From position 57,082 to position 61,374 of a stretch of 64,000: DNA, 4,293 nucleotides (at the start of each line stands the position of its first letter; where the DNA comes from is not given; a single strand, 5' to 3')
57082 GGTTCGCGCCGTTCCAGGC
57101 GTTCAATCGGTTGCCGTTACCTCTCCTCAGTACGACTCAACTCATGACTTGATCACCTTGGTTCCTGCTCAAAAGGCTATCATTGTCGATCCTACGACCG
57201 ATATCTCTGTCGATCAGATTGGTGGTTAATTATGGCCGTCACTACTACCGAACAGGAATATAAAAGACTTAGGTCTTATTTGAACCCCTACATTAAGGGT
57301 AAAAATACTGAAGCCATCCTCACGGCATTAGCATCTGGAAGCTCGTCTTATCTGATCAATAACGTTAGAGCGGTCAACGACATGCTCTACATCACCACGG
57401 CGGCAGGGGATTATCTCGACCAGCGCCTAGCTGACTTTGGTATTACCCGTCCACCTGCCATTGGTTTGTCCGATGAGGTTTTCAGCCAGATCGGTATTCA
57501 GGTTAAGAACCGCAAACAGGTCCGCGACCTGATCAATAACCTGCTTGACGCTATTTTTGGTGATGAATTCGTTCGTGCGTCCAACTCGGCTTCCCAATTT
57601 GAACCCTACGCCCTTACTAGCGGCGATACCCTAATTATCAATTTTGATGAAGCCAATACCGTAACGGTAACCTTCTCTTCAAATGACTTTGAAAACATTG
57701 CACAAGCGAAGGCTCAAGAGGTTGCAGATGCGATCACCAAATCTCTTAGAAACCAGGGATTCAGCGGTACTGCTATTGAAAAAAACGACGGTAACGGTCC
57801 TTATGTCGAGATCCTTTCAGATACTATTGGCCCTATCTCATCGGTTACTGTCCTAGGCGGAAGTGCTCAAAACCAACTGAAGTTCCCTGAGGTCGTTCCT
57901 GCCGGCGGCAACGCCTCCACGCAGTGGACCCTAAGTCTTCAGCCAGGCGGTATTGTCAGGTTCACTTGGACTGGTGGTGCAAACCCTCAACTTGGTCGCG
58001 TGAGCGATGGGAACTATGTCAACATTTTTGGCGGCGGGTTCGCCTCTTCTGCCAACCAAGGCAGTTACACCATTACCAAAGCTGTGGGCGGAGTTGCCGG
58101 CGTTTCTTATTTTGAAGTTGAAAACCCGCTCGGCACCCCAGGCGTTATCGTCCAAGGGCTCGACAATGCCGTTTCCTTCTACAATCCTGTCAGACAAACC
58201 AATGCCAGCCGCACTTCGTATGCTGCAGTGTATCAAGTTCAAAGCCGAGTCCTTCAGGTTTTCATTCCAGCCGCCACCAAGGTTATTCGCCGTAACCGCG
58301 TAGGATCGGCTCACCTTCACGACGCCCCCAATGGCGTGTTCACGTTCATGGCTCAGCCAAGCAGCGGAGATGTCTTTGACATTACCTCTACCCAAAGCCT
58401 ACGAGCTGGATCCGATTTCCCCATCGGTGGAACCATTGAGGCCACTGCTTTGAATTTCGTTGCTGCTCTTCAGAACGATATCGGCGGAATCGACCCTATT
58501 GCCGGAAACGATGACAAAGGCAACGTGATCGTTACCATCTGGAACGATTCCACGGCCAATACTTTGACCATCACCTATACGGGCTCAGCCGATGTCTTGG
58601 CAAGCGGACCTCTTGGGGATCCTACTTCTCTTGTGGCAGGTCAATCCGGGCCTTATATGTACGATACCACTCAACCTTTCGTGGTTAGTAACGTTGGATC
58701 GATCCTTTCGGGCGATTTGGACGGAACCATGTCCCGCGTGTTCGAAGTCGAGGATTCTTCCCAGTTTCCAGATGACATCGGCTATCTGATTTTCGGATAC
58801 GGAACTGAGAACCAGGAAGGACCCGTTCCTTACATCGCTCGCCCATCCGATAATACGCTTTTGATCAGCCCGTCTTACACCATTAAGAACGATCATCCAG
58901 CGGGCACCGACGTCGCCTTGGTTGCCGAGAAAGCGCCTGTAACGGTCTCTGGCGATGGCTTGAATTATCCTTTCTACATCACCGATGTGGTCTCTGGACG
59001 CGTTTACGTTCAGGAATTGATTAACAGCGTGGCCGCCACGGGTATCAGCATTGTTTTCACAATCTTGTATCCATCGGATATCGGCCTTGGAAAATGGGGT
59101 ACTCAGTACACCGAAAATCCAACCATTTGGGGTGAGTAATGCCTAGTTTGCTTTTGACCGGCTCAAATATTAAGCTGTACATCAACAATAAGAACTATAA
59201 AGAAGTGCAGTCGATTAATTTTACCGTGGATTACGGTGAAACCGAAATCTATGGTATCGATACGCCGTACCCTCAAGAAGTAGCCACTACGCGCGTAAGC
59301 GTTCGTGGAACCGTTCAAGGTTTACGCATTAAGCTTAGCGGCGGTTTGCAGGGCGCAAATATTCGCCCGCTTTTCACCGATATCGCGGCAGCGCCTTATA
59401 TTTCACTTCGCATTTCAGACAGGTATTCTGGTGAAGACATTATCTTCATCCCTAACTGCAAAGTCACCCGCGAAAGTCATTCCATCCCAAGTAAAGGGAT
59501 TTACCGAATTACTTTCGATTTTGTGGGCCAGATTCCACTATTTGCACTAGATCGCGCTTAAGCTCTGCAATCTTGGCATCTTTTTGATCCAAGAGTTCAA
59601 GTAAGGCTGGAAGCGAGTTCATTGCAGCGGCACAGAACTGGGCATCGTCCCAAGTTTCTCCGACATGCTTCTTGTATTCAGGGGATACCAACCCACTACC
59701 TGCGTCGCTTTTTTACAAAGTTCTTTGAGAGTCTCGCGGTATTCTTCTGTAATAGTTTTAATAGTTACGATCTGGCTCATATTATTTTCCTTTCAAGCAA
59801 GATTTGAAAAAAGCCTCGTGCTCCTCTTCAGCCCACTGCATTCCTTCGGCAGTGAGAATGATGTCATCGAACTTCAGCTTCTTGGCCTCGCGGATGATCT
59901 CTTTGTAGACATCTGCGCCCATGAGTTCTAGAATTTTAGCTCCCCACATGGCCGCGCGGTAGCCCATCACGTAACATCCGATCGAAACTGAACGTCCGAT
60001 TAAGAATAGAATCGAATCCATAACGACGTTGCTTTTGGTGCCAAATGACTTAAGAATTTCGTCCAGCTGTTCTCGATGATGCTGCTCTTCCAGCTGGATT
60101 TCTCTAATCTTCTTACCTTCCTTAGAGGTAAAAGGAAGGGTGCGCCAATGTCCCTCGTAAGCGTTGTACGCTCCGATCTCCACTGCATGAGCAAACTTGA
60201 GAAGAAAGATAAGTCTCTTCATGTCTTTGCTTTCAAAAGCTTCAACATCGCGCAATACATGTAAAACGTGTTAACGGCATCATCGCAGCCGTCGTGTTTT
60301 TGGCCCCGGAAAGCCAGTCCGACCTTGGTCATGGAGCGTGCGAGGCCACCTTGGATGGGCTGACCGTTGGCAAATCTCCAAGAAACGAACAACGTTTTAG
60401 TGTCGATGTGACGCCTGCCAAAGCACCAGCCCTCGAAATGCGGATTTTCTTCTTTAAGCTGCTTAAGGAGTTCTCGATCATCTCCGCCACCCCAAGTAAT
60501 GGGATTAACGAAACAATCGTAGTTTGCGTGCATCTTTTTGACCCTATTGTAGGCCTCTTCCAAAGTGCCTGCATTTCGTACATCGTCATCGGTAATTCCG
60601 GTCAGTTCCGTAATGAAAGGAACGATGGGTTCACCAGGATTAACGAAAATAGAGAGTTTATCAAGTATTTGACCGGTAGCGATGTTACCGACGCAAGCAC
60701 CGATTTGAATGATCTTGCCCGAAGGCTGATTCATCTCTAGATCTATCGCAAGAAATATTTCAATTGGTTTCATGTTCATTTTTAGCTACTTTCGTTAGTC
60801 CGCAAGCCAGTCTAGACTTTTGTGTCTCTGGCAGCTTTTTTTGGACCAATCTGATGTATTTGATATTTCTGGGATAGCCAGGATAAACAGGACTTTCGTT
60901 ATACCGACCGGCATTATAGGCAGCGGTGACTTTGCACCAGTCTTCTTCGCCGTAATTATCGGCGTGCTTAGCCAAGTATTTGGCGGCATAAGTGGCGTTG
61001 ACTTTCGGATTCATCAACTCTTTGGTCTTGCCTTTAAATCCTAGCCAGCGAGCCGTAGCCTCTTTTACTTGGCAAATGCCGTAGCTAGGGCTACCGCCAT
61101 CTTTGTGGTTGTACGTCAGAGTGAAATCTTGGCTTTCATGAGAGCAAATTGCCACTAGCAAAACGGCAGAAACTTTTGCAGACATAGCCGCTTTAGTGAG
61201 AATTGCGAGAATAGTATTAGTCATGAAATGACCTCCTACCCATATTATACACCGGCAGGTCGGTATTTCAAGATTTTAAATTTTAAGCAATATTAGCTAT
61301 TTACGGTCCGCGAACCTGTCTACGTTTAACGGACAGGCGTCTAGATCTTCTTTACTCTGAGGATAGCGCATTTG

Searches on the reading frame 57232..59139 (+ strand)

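Call 9: search_protein_families(library=phrogs, proteins=[window:57232-59139:+], max_evalue=0.00001)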
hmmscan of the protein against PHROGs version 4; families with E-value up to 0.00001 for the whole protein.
window:57232-59139:+ (635 aa): 1 family
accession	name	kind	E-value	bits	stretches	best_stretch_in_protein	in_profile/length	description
phrog_15814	-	unknown function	1.5e-10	40.7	1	106-220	145-249/738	-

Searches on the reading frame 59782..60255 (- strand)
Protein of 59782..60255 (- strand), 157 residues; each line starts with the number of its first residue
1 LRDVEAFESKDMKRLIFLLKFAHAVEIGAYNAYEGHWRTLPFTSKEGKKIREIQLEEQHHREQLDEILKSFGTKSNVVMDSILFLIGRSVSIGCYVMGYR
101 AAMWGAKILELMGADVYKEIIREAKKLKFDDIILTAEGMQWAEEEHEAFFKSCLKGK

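Call 83: search_protein_families(library=pfam, proteins=[window:59782-60255:-], max_evalue=0.0001)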
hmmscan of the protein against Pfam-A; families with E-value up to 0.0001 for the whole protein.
window:59782-60255:- (157 aa): 1 family
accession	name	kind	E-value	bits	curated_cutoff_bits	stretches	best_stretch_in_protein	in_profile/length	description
PF03232.19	COQ7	-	5.4e-07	29.8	23.5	1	18-147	6-137/169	Ubiquinone biosynthesis protein COQ7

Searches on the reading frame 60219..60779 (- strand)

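Call 83: search_protein_families(library=pfam, proteins=[window:60219-60779:-], max_evalue=0.0001)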
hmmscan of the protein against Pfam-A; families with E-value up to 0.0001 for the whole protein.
window:60219-60779:- (186 aa): 1 family
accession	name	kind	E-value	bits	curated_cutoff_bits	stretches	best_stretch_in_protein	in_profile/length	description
PF00929.31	RNase_T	-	4.6e-14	53.7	24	1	11-174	2-163/164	Exonuclease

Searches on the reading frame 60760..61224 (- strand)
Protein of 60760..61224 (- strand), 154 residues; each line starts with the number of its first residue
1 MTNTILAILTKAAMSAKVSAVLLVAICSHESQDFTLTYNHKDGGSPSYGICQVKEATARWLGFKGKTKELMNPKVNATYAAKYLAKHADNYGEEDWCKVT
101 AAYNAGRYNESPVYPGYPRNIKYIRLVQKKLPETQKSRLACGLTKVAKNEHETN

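Call 83: search_protein_families(library=pfam, proteins=[window:60760-61224:-], max_evalue=0.0001)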
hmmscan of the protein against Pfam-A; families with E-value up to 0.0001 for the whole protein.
window:60760-61224:- (154 aa): 1 family
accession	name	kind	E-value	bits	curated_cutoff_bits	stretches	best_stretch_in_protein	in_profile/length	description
PF01464.25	SLT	-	2.3e-15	56.6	21.3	1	11-108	5-99/117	Transglycosylase SLT domain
